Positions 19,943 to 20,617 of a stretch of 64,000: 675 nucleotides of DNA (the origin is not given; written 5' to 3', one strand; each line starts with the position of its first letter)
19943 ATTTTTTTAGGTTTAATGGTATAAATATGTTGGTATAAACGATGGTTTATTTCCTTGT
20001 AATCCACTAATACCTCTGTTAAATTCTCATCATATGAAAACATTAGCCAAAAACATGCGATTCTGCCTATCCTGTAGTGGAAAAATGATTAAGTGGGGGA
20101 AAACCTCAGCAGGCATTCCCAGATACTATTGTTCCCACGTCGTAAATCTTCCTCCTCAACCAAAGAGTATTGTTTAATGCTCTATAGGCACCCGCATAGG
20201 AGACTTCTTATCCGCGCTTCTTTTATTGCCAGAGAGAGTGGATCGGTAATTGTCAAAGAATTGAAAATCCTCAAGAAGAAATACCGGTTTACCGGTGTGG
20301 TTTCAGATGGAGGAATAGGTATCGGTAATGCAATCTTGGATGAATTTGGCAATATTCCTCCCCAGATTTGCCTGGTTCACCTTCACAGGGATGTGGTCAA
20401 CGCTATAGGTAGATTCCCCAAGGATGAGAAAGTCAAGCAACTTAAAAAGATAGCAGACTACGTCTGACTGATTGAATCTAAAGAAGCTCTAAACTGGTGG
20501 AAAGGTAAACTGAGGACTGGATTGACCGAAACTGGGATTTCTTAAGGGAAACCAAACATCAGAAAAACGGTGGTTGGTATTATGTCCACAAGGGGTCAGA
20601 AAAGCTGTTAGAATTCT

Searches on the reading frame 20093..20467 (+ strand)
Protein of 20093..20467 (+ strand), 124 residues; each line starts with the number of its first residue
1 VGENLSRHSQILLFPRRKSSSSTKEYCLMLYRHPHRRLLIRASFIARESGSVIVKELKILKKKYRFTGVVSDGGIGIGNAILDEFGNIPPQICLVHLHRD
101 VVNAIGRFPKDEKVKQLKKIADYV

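Call 7: search_protein_families(library=pfam, proteins=[window:20093-20467:+], max_evalue=0.001)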
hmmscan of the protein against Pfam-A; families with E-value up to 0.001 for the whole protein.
window:20093-20467:+ (124 aa): 1 family
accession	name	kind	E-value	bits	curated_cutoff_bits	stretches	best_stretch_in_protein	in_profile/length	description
PF00872.24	Transposase_mut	-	0.00025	20.5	21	1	69-120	229-280/379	Transposase, Mutator family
